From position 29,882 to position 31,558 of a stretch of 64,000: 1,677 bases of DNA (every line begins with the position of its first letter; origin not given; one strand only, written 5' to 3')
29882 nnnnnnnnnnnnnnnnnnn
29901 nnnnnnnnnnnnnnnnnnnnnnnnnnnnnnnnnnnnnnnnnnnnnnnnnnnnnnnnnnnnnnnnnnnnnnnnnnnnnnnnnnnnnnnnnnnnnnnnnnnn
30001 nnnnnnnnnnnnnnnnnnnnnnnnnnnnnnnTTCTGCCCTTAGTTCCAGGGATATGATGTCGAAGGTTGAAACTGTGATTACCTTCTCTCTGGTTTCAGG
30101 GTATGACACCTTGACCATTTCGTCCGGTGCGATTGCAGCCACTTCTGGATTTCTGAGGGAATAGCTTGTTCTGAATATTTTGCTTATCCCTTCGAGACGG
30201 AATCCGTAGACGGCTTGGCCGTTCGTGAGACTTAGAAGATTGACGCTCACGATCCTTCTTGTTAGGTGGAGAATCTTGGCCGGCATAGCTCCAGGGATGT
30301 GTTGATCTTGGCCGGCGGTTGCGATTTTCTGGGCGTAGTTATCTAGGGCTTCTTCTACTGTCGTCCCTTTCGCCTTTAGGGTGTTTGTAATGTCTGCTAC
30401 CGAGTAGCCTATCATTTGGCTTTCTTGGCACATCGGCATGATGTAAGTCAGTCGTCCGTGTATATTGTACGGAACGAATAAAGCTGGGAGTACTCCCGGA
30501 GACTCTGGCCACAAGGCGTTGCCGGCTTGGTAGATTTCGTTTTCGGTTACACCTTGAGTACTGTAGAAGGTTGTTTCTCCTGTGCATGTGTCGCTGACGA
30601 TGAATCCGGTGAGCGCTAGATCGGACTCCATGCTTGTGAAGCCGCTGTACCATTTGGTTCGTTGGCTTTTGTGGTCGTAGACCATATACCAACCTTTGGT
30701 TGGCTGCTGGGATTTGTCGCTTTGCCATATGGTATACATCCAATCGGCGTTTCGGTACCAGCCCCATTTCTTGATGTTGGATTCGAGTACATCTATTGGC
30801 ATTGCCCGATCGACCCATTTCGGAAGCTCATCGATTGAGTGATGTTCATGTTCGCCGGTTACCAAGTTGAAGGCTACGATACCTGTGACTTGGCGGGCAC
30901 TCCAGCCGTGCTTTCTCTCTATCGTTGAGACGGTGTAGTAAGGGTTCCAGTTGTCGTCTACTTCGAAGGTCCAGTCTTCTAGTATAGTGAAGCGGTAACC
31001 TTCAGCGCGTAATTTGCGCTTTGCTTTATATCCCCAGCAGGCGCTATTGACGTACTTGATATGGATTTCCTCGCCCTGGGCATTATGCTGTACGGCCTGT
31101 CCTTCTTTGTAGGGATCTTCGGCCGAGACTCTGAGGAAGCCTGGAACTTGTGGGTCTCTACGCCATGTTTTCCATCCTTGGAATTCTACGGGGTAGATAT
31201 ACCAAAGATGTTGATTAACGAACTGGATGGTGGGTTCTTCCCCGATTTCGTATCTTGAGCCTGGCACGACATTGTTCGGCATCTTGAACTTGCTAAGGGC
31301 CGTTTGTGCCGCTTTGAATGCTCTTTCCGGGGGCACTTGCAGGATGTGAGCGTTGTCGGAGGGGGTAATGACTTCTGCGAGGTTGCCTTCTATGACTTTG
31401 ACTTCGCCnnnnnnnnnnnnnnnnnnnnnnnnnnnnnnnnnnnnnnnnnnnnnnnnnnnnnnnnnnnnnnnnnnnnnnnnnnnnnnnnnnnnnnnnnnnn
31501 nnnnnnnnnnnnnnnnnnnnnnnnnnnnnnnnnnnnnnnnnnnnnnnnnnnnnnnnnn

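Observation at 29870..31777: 635-aa orphan membrane protein is the only large gene of the block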

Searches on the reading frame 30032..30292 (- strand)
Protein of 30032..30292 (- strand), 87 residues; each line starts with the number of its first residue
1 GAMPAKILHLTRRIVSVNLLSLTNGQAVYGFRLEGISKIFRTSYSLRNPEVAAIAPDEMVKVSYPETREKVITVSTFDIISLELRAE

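Call 75: search_solved_structures(query=A4, max_evalue=10)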
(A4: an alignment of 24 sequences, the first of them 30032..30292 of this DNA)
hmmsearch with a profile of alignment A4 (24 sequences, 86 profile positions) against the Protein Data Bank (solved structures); distinct sequences matched with E-value up to 10: 14.
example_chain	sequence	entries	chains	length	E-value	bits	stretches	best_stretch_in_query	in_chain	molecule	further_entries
7ceq_A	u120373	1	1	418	0.45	13.7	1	53-71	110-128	Cysteine desulfurase SufS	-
7cer_A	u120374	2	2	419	0.45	13.7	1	53-71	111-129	Cysteine desulfurase SufS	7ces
5j8q_A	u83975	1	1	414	0.59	13.4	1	53-71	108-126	Cysteine desulfurase SufS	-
6y96_A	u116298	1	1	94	0.6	13.3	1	21-68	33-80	Upstream of N-ras, isoform A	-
7e6d_A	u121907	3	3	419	0.61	13.3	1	53-71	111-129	Cysteine desulfurase SufS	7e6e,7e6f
5xt5_A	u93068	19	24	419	0.61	13.3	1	53-71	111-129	Cysteine desulfurase SufS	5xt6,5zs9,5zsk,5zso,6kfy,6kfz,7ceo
7e6a_A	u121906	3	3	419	0.61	13.3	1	53-71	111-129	Cysteine desulfurase SufS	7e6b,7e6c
7rt7_D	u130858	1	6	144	0.63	13.3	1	3-64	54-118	RhsI2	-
7ur8_A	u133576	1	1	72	1.1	12.5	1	23-60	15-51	170_h_ob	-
3w0d_A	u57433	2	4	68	1.3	12.3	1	41-78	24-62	Elastase inhibitor AFUEI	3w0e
7zhh_A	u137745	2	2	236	1.4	12.2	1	22-67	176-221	Upstream of N-ras, isoform A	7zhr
3k3n_A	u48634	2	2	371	1.5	12.1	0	53-84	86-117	PHD finger protein 8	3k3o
2wwu_A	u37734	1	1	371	1.5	12.1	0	53-84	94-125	PHD FINGER PROTEIN 8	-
4do0_A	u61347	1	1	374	1.5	12.1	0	53-84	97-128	Histone lysine demethylase PHF8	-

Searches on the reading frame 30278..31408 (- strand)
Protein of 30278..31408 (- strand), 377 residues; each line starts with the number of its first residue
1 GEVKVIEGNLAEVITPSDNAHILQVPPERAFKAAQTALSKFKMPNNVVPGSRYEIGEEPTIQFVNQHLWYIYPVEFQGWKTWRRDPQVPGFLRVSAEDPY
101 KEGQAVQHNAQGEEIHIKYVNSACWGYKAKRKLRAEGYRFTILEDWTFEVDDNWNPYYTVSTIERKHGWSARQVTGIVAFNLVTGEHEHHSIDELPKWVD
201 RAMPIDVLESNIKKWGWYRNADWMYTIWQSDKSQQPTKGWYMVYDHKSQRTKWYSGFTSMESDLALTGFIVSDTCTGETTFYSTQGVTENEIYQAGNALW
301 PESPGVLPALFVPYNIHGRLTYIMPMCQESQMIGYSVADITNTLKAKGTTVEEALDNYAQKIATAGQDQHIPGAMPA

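Call 47: predict_structure(alignment_id=A2)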
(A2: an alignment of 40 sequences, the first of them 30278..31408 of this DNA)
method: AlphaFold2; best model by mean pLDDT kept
length: 377 residues; sequences in the alignment: 40
mean_pLDDT: 91.1   pTM: 0.87
mean pLDDT of the five models: 91.1, 90.8, 90.0, 89.8, 88.7
residues with pLDDT >= 90: 289; 70-90: 74; 50-70: 5; < 50: 9
segments of 3 or more residues with pLDDT < 50: 369-377
pLDDT, mean of each block of 10 residues (from residue 1): 86 91 94 95 84 92 93 94 93 96 97 97 88 96 96 97 84 94 98 95 93 91 88 91 87 93 85 94 91 95 93 93 94 95 95 97 73 38
secondary structure, 60 per line:
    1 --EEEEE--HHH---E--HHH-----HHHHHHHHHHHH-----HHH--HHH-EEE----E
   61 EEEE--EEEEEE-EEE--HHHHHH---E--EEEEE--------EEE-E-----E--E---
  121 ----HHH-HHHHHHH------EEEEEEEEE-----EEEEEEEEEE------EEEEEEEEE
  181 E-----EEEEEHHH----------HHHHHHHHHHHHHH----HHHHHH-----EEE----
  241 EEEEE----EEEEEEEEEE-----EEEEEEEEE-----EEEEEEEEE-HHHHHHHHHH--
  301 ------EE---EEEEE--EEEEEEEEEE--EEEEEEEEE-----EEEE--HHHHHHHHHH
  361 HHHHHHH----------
elements in order: E3-7 H27-38 E53-55 E60-64 E67-72 E74-76 H79-84 E91-95 E104-106 H129-135 E142-150 E156-165 E172-181 E187-191 H205-218 H223-228 E234-236 E241-245 E250-259 E265-273 E279-287 H289-298 E312-316 E319-328 E331-339 E345-348 H351-367

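Call 49: fold_search(model_id=the predicted structure, library=pdb)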
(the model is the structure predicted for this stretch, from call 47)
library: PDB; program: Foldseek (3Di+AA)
matches with E <= 10: 877; with E <= 0.001: 0
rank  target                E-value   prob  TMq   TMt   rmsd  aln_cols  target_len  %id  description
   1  6euh_A                3.8e-03  0.54  0.20  0.21  14.1       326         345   11  The GH43, Beta 1,3 Galactosidase, BT3683 with galactodeoxynojirimycin (released 2018-10-17)
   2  6eug                  4.5e-03  0.57  0.21  0.22  13.2       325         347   10  The GH43, Beta 1,3 Galactosidase, BT3683 with galactoimidazole (released 2018-10-17)
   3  6c7p_B                8.7e-03  0.41  0.21  0.18  13.1       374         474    8  Crystal structure of D477G ACO/RPE65 chimera, monoclinic crystal form (released 2018-04-25)
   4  3qef_B                9.2e-03  0.23  0.14  0.16  14.1       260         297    9  The structure and function of an arabinan-specific alpha-1,2-arabinofuranosidase identified from screening the activit (released 2011-02-16)
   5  5ezo_A                1.3e-02  0.28  0.21  0.23  12.9       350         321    5  Crystal Structure of PfCyRPA in complex with an invasion-inhibitory antibody Fab. (released 2017-01-11)
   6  3qee_A                1.4e-02  0.33  0.17  0.19  13.1       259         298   10  The structure and function of an arabinan-specific alpha-1,2-arabinofuranosidase identified from screening the activit (released 2011-02-16)
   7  1jju_B                1.4e-02  0.30  0.21  0.22  13.3       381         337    8  Structure of a Quinohemoprotein Amine Dehydrogenase with a Unique Redox Cofactor and Highly Unusual Crosslinking (released 2001-12-12)
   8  3qef_A                1.6e-02  0.23  0.16  0.18  13.5       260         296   10  The structure and function of an arabinan-specific alpha-1,2-arabinofuranosidase identified from screening the activit (released 2011-02-16)
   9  8h38_M                1.6e-02  0.18  0.16  0.13  13.9       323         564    8  Cryo-EM Structure of the KBTBD2-CRL3~N8-CSN(mutate) complex (released 2023-10-11)
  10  4fav_F                1.8e-02  0.28  0.17  0.17  13.0       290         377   10  Crystal Structure of WT MauG in Complex with Pre-Methylamine Dehydrogenase Aged 50 Days (released 2013-03-06)
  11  5efv_A                1.8e-02  0.13  0.16  0.11  18.7       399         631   11  The host-recognition device of Staphylococcus aureus phage Phi11 (released 2016-05-25)
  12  4udg_B                2.0e-02  0.23  0.17  0.19  12.1       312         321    8  Crystal structure of b-1,4-mannopyranosyl-chitobiose phosphorylase at 1.60 Angstrom in complex with N-acetylglucosamin (released 2015-05-27)
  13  9nwi_Y                2.0e-02  0.13  0.17  0.14  15.9       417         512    8  Pseudomonas phage Pa223 tail (C6 symmetry) (released 2025-08-06)
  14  8oiz_A                2.1e-02  0.11  0.13  0.06  19.7       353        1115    8  Crystal structure of human CRBN-DDB1 in complex with Pomalidomide (released 2023-07-19)
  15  5efv_C                2.2e-02  0.13  0.16  0.11  16.6       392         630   10  The host-recognition device of Staphylococcus aureus phage Phi11 (released 2016-05-25)
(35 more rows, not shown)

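Call 74: search_solved_structures(query=A3, max_evalue=10, show_alignments=2)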
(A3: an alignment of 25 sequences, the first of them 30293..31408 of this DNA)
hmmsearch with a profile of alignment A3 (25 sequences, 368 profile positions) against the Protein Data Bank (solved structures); distinct sequences matched with E-value up to 10: 13.
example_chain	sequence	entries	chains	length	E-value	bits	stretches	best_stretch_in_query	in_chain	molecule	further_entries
5tcu_S7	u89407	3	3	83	0.4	12.9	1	148-209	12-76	30S ribosomal protein S16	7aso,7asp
6fxc_Ap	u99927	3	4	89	0.41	12.9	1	148-211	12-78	30S ribosomal protein S16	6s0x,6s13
5li0_p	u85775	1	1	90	0.41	12.9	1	148-211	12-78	30S ribosomal protein S16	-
5nd8_p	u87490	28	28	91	0.43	12.8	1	148-211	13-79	30S ribosomal protein S16 | Small ribosomal subunit protein bS16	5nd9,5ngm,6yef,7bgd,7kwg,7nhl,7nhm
5t7v_S7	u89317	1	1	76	0.72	12.1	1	148-204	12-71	30S ribosomal protein S16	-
4v4v_AP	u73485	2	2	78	1.4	11.1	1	149-198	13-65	30S ribosomal subunit protein S16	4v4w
6nqb_P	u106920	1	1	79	1.4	11.1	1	149-198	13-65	30S RIBOSOMAL PROTEIN bS16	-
4v5h_AP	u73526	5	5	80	1.5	11.1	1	149-198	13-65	30S RIBOSOMAL PROTEIN S16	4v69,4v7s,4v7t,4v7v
6q97_u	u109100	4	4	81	1.5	11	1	149-198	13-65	30S ribosomal protein S16 | Small ribosomal subunit protein bS16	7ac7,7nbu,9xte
4v6y_AP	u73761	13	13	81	1.5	11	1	149-198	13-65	30S ribosomal protein S16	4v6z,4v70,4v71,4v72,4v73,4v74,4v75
10fz_P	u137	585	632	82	1.5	11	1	149-198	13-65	Small ribosomal subunit protein bS16 | 30S ribosomal protein S16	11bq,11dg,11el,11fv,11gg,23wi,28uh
2d4e_A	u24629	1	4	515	2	10.6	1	95-157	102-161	5-carboxymethyl-2-hydroxymuconate semialdehyde dehydrogenase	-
9hig_P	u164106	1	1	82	2.2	10.5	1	149-199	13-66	Small ribosomal subunit protein bS16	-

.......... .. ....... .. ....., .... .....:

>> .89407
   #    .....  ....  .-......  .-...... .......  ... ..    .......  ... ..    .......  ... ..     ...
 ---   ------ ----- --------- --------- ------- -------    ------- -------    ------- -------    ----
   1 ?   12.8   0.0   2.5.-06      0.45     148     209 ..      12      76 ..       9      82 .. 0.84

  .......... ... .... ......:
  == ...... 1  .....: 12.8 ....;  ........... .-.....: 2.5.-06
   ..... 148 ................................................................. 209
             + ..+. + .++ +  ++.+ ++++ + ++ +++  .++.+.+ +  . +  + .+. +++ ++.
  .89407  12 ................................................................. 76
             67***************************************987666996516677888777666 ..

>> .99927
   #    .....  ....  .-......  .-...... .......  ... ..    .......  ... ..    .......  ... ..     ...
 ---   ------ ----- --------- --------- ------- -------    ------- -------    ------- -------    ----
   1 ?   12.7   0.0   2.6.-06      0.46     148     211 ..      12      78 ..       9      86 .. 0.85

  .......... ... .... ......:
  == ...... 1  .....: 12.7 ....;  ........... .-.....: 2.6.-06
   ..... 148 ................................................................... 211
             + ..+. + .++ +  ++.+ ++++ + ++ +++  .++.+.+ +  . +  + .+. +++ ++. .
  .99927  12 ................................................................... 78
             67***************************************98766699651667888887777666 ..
